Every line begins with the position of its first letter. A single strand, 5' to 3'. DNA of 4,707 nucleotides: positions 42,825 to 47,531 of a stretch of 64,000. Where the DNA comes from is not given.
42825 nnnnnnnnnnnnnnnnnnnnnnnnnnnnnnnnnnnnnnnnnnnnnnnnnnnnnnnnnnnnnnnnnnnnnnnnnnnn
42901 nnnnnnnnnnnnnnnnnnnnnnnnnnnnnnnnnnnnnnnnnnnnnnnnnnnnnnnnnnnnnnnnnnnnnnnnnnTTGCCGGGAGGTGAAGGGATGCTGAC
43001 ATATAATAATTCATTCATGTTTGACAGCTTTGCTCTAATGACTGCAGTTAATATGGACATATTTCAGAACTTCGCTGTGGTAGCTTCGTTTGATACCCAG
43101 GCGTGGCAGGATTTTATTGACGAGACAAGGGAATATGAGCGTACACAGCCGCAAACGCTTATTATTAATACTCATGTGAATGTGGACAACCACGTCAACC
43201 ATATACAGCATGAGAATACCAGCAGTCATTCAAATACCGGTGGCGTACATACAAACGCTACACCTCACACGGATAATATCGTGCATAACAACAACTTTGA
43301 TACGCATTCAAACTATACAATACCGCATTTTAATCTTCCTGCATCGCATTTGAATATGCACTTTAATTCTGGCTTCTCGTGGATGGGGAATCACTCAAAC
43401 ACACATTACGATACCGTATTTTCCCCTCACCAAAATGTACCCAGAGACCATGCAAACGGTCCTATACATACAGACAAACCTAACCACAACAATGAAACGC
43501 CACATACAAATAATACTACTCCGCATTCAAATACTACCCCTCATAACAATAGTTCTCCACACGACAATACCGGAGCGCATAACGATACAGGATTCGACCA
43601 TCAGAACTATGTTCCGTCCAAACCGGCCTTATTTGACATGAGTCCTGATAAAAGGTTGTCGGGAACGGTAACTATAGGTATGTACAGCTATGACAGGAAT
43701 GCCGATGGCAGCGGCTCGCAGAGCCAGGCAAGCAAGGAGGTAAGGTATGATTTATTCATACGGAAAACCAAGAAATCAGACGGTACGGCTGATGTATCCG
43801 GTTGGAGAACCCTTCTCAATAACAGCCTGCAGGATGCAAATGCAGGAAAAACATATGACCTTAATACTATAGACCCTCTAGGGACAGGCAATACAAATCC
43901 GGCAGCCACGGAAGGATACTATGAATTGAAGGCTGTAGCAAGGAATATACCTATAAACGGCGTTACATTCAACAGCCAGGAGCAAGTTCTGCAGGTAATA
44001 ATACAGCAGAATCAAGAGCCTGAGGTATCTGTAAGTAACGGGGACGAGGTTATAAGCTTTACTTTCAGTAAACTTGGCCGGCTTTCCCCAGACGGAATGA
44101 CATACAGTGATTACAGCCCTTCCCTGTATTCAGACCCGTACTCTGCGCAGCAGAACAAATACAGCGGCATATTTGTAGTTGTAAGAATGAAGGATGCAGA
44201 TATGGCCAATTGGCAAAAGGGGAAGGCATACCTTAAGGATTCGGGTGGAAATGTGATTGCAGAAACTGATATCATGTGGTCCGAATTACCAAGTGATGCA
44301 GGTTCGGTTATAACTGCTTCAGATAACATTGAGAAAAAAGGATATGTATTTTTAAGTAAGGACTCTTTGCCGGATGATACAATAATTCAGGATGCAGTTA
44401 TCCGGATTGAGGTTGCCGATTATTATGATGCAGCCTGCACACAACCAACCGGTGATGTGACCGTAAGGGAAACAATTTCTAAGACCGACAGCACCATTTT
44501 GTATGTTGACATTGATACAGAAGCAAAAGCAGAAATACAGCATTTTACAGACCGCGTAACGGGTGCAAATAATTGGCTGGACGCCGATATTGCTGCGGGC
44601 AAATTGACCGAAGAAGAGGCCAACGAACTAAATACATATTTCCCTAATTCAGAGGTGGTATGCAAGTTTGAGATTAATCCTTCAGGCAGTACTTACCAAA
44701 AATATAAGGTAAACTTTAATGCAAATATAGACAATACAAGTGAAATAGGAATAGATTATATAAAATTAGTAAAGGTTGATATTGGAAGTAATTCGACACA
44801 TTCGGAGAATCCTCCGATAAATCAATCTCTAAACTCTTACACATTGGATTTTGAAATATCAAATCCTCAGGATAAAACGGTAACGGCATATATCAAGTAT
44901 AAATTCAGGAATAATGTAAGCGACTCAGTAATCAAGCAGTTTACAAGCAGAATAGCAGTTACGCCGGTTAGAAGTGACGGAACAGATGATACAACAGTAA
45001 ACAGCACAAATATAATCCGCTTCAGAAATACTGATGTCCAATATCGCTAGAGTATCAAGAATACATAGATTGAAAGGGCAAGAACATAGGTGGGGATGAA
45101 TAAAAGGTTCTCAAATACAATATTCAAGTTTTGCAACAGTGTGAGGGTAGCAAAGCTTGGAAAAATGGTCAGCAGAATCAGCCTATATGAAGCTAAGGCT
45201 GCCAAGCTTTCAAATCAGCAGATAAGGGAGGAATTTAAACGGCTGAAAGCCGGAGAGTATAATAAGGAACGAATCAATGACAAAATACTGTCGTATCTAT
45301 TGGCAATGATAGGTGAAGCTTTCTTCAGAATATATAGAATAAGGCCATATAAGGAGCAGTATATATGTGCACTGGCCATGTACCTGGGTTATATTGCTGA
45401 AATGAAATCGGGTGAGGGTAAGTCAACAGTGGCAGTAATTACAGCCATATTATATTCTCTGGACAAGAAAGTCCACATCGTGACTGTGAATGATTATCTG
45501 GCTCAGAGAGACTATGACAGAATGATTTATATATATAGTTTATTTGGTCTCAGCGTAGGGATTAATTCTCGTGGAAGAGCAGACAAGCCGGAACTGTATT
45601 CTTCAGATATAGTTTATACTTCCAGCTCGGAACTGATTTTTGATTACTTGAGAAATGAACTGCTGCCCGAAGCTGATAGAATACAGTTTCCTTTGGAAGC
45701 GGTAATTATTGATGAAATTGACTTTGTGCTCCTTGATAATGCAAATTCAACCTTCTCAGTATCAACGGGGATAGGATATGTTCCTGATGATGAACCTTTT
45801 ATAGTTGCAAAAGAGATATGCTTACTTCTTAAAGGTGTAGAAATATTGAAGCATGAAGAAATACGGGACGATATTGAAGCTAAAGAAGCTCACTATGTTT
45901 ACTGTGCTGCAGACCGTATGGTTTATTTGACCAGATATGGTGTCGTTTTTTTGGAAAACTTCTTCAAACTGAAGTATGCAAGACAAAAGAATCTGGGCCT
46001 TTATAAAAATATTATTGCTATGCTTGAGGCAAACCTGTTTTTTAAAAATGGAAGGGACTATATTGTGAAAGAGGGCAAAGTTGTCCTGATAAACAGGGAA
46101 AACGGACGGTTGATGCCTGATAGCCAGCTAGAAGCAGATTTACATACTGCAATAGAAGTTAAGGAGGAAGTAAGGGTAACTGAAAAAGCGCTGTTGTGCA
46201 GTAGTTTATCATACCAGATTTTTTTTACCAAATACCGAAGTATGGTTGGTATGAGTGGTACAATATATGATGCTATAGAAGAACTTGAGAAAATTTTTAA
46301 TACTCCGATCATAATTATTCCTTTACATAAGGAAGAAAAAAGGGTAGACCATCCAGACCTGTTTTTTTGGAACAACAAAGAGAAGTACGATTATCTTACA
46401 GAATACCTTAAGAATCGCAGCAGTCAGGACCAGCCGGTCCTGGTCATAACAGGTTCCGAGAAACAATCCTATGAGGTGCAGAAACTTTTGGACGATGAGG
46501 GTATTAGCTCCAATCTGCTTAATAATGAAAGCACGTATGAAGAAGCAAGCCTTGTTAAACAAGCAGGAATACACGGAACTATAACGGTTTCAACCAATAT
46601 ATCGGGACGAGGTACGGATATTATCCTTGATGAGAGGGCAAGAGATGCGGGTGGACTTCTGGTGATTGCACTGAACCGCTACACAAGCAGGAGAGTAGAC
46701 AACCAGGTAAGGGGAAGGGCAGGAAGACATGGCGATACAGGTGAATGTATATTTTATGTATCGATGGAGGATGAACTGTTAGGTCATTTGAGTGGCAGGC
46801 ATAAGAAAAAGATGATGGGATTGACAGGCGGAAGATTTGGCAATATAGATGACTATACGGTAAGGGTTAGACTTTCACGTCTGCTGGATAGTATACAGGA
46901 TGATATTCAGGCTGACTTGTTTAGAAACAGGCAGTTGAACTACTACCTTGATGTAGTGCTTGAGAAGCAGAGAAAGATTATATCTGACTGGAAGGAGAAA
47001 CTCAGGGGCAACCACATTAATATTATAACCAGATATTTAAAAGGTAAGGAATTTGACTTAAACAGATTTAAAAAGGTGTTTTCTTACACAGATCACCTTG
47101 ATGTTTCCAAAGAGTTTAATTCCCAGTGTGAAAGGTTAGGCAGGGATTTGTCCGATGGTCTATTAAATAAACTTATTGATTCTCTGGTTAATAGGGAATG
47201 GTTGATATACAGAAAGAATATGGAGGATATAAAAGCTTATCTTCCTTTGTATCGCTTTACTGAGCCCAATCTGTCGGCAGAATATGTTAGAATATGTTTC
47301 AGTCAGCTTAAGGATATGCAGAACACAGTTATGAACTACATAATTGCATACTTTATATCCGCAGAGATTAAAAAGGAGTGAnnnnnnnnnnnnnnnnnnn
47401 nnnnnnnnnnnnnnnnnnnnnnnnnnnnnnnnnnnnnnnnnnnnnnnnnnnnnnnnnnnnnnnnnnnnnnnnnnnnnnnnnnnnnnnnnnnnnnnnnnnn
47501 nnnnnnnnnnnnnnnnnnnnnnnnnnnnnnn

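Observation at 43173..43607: Near-perfect His-x-Asn/Asp periodicity: 24 His in 145 residues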

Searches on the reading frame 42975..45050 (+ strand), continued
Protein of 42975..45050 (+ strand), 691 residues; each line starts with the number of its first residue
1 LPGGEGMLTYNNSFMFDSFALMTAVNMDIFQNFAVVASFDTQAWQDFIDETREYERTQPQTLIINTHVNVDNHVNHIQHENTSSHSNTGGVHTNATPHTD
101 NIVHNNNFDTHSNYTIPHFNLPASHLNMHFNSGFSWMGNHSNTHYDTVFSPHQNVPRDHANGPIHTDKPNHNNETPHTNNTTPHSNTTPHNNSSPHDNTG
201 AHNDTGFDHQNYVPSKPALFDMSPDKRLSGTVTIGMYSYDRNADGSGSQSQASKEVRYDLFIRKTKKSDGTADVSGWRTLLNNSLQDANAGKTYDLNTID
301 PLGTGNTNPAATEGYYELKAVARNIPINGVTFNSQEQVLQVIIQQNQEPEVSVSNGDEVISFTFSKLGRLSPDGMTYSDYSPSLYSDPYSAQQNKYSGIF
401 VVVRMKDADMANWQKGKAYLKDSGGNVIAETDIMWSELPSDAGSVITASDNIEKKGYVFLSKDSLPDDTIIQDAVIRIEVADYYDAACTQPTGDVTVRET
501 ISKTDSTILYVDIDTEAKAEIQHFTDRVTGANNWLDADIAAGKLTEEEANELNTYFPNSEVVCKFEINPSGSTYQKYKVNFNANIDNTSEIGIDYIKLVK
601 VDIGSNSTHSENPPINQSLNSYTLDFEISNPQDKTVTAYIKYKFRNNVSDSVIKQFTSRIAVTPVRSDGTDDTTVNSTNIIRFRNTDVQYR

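Call 63: search_protein_representatives(alignment_id=A1)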
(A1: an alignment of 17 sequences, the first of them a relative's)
Query: 17 sequences, 821 profile positions. Proteins with E-value up to 0.001 (for the whole library): 18536; up to 1e-10: 6696; up to 1e-30: 1112. The best 150 are listed.
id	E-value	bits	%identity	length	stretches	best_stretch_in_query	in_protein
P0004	2.4e-295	998.8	-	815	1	12-801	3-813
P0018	6.9e-291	984.0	-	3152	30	494-672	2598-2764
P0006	2.0e-289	979.2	-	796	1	4-812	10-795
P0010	9.5e-286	967.0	-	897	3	13-382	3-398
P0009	2.4e-258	876.4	-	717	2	187-812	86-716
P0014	7.8e-240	815.2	-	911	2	142-819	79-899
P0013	3.8e-237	806.3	-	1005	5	119-715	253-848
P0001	8.5e-235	798.5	-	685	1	2-625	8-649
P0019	8.9e-232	788.5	-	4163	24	498-669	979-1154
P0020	7.4e-230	782.2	-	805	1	6-812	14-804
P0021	4.8e-227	772.8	-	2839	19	498-598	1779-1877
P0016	9.4e-213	725.6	-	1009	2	56-819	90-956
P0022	1.7e-211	721.4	-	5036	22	496-670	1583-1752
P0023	3.3e-204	697.3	-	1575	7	119-713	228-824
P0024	1.4e-203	695.2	-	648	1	13-665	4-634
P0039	2.4e-146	505.9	-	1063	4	69-599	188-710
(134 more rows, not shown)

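Call 67: find_encoding_contigs(protein=P0039, flank=10000, max_places=2)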
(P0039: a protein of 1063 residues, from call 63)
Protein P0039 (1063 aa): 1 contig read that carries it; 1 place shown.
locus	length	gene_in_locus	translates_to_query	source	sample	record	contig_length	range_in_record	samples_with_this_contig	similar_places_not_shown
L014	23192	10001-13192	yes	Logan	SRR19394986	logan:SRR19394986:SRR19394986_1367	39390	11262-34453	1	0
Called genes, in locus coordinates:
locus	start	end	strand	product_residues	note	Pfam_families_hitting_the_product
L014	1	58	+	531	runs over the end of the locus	PF00437:T2SSE, PF13173:AAA_14 (weak)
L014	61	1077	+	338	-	-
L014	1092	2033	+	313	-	-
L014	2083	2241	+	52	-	-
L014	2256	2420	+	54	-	-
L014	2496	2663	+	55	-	-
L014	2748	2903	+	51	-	-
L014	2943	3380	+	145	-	-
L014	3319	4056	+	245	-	-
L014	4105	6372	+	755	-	PF07517:SecA_DEAD, PF00270:DEAD (weak), PF01043:SecA_PP_bind, PF21090:P-loop_SecA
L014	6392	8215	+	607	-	PF02624:YcaO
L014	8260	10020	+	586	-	PF04055:Radical_SAM (weak)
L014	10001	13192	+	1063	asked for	PF13754:Big_3_4 (faint)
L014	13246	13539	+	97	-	PF19629:DUF6133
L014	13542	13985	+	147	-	PF01478:Peptidase_A24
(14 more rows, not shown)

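Call 83: list_cluster_members(proteins=[P0001, P0003, P0159, P0160])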
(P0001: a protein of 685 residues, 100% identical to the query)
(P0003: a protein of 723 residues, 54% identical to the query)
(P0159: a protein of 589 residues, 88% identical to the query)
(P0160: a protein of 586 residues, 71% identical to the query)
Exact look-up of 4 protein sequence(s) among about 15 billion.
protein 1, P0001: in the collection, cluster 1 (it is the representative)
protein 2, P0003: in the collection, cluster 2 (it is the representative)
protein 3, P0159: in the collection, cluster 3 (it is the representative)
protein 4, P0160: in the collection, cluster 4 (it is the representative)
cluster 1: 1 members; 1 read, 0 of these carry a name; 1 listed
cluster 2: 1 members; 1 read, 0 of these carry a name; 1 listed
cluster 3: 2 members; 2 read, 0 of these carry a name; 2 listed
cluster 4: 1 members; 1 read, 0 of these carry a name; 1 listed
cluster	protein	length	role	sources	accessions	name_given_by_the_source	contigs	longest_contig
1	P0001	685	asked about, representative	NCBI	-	-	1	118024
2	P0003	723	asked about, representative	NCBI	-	-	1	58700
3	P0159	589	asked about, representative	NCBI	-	-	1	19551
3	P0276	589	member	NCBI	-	-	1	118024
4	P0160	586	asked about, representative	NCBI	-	-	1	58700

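Call 99: find_related_loci(query=A1, collection=metagenome_contigs, flank=10000)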
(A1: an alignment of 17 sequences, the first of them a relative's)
Query A1 (685 aa) in metagenome_contigs; peptide patterns used: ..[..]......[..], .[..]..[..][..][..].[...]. (x = any residue, [..] = any of these).
172 stretches matched a pattern; 5 encode a relative of the query (tblastn E <= 1e-3); 5 distinct loci.
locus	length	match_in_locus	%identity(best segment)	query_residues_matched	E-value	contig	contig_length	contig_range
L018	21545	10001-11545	44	21-508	4e-113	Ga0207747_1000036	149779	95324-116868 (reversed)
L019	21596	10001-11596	39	23-508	3e-96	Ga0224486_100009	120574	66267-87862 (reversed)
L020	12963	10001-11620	39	59-526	4e-73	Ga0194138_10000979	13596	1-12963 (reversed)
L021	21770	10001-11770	40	23-508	2e-73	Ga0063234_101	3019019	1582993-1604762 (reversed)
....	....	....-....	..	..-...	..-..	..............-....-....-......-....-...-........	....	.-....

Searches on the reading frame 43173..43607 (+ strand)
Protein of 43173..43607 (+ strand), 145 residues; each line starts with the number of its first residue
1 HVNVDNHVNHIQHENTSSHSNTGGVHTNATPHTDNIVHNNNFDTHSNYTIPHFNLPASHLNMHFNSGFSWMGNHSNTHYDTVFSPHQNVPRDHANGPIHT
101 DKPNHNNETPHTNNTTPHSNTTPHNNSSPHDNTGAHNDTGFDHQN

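Call 97: find_homologous_proteins(query=window:43173-43607:+, max_evalue=0.001)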
Query window:43173-43607:+: no candidate shares three 5-residue words with the query. No homologue found.

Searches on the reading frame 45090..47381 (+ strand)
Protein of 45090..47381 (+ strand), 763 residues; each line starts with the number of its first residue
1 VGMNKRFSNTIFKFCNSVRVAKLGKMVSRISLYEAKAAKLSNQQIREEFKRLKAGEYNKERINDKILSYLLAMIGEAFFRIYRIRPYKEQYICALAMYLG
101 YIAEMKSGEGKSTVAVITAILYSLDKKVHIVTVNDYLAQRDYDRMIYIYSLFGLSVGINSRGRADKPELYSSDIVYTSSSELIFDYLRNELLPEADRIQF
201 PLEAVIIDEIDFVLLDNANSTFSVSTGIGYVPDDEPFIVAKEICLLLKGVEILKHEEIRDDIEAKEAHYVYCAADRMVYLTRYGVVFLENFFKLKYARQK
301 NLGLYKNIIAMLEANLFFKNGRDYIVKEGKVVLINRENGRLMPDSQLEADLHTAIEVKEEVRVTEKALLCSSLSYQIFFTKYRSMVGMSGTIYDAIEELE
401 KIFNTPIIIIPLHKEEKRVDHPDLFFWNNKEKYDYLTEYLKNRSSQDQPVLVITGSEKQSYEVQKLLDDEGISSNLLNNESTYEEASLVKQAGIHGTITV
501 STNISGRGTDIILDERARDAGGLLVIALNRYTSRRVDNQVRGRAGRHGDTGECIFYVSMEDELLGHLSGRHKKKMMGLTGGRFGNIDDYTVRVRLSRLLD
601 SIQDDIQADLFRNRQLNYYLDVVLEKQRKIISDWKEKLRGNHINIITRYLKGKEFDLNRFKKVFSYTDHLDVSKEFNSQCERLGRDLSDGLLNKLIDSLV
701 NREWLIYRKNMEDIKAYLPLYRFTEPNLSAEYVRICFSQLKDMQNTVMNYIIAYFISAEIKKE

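Call 6: search_protein_families(library=pfam, proteins=[window:45090-47381:+], max_evalue=0.01)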
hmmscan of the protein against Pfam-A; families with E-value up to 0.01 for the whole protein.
window:45090-47381:+ (763 aa): 4 families
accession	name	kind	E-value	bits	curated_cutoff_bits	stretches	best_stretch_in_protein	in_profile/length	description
PF07517.20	SecA_DEAD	-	1.3e-63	215.4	24.6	1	12-399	5-289/290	SecA DEAD-like domain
PF21090.3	P-loop_SecA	-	1.2e-44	152.8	27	2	417-515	3-101/205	SecA P-loop domain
PF01043.26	SecA_PP_bind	-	2.7e-16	60.6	23.5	1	265-356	18-110/110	SecA preprotein cross-linking domain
PF00270.35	DEAD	-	0.0025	18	26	1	101-214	17-130/167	DEAD/DEAH box helicase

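Call 7: search_protein_families(library=ncbifam, proteins=[window:45090-47381:+], max_evalue=0.01)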
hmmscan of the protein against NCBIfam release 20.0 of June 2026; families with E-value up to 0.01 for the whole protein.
window:45090-47381:+ (763 aa): 8 families
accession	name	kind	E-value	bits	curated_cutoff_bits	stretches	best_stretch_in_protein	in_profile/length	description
NF006630.0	PRK09200.1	subfamily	3e-140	468.8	862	1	15-640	9-621/789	preprotein translocase subunit SecA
NF009538.1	PRK12904.1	equivalog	1.7e-131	439.9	814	2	9-514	3-491/814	preprotein translocase subunit SecA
TIGR00963.1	secA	equivalog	2e-128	429.9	800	2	31-514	2-473/787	preprotein translocase subunit SecA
TIGR03714.1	secA2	equivalog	1.5e-125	420.3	930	1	16-638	2-616/762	accessory Sec system translocase SecA2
TIGR04397.1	SecA2_Bac_anthr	exception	1.4e-123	413.7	1085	1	17-652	10-627/774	accessory Sec system translocase SecA2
NF009536.0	PRK12901.1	equivalog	8.6e-101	338.6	1493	2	308-644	494-828/1118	preprotein translocase subunit SecA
TIGR04221.1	SecA2_Mycobac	equivalog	7.4e-96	322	725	1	20-639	17-617/762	accessory Sec system translocase SecA2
NF012136.0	SecA2_Lm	equivalog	6.4e-91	305.5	1100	1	27-640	22-616/776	accessory Sec system translocase SecA2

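Call 58: search_protein_families(library=padloc, proteins=[window:45090-47381:+], max_evalue=0.01)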
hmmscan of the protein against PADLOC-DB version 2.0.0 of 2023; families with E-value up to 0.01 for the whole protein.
window:45090-47381:+ (763 aa): 1 family
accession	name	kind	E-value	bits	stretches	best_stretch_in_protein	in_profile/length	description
PDLC01439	typeIV_DinG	-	0.00019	18.2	1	351-490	306-447/575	CAS-IV-A; associated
